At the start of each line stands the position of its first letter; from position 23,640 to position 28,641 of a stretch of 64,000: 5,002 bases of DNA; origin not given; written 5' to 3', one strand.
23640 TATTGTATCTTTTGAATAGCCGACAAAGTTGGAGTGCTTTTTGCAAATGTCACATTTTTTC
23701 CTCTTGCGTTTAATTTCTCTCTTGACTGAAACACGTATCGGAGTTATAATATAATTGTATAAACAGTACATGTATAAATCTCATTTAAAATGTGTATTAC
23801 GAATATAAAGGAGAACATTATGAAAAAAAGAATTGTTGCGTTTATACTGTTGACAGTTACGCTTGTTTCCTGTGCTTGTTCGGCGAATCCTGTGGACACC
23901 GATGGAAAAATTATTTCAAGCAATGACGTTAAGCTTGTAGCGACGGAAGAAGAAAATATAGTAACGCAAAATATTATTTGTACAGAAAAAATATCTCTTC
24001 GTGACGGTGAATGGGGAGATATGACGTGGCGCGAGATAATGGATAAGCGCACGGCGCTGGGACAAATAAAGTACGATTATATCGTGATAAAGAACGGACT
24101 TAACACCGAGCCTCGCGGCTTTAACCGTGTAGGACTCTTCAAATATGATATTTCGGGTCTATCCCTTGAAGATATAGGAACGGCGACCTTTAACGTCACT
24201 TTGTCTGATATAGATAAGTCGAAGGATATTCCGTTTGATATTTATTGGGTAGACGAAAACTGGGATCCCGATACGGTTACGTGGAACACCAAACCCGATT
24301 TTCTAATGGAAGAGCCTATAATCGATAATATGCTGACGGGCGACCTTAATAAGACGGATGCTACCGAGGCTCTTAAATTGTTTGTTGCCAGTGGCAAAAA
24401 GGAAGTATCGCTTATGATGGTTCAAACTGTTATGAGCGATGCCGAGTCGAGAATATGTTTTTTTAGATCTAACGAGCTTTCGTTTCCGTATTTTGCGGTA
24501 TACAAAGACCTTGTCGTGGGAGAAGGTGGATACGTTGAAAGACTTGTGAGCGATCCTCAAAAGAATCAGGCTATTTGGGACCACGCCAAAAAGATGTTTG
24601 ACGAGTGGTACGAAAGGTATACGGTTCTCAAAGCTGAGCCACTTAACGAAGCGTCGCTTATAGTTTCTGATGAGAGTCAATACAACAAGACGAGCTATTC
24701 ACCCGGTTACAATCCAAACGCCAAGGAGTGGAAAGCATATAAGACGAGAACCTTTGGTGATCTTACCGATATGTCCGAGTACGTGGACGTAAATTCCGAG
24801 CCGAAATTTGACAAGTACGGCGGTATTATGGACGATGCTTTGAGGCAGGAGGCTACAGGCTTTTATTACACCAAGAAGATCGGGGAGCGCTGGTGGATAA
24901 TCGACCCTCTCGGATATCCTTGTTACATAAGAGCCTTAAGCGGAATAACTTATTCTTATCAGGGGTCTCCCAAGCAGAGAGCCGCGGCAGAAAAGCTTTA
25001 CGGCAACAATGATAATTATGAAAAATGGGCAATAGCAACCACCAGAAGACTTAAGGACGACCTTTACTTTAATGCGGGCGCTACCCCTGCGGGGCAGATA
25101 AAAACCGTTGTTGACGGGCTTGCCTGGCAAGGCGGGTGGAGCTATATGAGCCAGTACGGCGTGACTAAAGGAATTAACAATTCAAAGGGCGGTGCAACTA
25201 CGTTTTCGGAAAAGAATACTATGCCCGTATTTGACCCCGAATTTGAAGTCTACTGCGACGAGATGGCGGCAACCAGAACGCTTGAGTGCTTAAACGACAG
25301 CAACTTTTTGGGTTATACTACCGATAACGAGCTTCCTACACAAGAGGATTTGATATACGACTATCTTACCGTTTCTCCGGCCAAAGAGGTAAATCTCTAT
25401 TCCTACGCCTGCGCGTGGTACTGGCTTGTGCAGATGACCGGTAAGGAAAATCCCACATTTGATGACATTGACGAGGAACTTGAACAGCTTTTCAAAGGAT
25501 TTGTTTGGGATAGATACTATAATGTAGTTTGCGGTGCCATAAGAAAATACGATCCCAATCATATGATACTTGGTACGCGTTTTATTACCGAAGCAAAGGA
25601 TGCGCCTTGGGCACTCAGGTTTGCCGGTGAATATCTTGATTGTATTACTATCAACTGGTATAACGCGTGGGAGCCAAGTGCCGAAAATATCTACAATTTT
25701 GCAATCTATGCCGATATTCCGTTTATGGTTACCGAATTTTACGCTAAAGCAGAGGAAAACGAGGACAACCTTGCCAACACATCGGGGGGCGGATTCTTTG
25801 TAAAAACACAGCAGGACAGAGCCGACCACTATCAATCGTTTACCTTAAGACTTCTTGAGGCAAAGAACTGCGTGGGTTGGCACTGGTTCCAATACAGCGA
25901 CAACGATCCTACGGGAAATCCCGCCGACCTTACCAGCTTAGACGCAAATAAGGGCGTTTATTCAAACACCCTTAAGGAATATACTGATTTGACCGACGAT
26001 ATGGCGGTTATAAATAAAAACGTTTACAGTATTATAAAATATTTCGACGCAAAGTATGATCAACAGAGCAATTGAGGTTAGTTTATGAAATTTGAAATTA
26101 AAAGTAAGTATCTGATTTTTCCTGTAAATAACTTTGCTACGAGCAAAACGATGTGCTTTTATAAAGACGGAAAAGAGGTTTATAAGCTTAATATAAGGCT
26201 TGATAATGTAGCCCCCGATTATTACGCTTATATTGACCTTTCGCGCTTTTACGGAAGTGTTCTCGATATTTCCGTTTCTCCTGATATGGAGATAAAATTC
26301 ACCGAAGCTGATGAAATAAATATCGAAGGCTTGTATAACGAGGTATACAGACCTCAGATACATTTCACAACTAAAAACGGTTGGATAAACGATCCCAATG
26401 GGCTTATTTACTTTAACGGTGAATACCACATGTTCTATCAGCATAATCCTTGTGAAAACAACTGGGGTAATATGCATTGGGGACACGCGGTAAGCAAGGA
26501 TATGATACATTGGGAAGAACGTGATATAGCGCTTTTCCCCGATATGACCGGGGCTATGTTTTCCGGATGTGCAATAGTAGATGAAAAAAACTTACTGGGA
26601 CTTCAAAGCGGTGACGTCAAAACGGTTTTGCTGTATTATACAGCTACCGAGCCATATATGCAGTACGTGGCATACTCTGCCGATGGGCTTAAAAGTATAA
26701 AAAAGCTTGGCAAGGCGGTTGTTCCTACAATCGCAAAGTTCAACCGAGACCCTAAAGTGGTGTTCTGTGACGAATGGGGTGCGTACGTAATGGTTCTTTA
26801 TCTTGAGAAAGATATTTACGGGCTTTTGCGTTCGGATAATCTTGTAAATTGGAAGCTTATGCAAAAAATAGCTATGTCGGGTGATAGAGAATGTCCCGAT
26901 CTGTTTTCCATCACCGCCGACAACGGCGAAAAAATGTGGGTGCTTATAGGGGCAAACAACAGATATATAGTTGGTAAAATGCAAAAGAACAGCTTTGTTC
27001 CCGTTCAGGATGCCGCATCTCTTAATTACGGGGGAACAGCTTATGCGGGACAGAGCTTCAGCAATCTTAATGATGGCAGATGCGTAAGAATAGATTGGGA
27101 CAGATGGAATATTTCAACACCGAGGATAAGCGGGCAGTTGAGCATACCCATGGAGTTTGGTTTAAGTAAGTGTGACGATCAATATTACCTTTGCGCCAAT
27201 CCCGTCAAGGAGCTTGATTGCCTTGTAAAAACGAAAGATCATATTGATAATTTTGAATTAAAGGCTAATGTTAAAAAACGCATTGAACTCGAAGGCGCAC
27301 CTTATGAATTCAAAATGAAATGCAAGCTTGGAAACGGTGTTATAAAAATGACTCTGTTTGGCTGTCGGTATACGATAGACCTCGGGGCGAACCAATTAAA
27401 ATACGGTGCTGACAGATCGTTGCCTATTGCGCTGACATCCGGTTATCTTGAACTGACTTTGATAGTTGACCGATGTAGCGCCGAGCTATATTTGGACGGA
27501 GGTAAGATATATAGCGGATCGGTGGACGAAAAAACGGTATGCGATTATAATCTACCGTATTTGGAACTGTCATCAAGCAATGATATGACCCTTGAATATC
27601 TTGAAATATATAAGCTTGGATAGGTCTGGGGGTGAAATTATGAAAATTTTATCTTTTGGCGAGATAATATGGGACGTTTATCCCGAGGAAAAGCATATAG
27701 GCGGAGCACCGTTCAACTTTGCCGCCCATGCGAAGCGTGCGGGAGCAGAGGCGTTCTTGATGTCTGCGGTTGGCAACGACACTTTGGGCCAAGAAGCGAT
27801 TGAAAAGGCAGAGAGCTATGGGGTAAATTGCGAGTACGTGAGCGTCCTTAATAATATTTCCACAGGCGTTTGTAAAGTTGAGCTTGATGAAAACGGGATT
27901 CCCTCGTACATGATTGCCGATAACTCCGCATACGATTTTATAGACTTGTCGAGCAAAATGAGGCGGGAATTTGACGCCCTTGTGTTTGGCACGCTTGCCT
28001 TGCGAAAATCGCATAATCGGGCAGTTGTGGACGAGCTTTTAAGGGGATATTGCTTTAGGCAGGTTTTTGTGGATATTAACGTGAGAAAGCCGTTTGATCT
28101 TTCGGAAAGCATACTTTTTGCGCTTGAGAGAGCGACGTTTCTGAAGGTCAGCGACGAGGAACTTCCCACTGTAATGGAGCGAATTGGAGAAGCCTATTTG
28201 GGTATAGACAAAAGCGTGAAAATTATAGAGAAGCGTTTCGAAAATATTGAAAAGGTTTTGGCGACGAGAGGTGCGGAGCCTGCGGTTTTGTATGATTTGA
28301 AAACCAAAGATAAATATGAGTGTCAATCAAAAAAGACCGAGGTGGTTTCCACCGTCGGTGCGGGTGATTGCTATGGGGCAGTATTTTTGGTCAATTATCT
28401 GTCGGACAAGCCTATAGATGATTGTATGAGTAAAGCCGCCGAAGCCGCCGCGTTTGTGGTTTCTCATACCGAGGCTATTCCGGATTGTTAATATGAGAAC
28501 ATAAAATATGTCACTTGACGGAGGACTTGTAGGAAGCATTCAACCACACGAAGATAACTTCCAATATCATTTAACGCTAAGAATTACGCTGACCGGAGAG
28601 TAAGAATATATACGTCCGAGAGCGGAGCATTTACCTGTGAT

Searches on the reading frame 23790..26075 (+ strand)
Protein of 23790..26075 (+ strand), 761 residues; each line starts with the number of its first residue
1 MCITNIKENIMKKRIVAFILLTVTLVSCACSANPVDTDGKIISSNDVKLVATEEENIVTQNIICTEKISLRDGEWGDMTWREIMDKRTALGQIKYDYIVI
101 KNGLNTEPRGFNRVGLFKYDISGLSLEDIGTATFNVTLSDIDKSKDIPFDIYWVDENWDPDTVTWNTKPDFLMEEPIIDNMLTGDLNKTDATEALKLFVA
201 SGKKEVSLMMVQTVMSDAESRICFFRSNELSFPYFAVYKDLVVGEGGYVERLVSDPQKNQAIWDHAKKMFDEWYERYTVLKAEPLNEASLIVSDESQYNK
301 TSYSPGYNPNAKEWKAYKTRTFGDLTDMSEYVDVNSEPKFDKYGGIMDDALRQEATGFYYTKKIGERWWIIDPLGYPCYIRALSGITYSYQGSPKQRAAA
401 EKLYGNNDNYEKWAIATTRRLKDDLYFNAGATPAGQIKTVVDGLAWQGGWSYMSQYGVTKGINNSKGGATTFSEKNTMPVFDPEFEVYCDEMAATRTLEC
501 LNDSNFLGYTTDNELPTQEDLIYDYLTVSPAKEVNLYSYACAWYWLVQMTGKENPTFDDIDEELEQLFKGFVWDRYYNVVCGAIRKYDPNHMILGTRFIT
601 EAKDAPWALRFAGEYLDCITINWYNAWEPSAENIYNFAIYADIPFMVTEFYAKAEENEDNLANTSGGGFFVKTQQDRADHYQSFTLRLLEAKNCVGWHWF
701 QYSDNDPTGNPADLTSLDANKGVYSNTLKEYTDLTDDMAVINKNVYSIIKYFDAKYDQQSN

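Call 10: search_protein_families(library=pfam, proteins=[window:23790-26075:+])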
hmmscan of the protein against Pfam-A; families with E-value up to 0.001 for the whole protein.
window:23790-26075:+ (761 aa): 1 family
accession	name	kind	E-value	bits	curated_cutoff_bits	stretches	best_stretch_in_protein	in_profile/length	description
PF24517.2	CBM96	-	3.7e-10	40.3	26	1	106-217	33-144/164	Carbohydrate-binding module family 96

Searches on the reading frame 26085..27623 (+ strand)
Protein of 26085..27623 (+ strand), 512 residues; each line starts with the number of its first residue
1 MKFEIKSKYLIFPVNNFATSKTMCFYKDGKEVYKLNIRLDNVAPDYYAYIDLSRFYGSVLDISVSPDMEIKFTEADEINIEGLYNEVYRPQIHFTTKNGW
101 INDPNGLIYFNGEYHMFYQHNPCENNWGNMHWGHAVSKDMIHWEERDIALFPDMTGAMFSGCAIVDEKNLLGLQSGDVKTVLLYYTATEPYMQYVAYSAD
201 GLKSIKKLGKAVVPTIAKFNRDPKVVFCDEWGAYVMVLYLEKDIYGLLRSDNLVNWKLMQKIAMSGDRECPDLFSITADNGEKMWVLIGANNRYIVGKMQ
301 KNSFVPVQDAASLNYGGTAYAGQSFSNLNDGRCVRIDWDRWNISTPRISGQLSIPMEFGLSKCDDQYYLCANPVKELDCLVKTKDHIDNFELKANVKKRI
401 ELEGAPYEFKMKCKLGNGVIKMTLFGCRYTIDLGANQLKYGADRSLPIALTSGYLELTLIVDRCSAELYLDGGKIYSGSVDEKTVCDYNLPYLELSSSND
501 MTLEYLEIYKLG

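Call 10: search_protein_families(library=pfam, proteins=[window:26085-27623:+])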
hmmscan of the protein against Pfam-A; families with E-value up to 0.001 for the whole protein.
window:26085-27623:+ (512 aa): 2 families
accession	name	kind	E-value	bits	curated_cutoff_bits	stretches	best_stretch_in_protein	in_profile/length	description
PF00251.26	Glyco_hydro_32N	-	2e-58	198.8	22.1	1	93-368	1-302/307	Glycosyl hydrolases family 32 N-terminal domain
PF16352.10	DUF4980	-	2.1e-05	24.8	28.9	1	4-65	10-73/109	Domain of unknown function (DUF4980)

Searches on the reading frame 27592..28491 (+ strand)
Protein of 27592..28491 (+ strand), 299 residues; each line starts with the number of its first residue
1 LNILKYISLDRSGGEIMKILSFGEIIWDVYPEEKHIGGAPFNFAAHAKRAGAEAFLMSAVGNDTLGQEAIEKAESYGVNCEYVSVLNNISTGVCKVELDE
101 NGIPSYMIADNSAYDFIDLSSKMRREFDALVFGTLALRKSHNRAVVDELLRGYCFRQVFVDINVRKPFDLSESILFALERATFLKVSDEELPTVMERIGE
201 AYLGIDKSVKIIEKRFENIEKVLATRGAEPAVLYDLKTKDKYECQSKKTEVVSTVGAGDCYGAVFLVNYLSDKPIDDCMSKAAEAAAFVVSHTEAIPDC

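Call 10: search_protein_families(library=pfam, proteins=[window:27592-28491:+])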
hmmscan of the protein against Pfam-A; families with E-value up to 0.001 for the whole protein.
window:27592-28491:+ (299 aa): 1 family
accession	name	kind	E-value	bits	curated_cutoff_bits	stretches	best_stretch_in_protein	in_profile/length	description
PF00294.29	PfkB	-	1.8e-39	136.3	25.8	1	33-296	32-296/302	pfkB family carbohydrate kinase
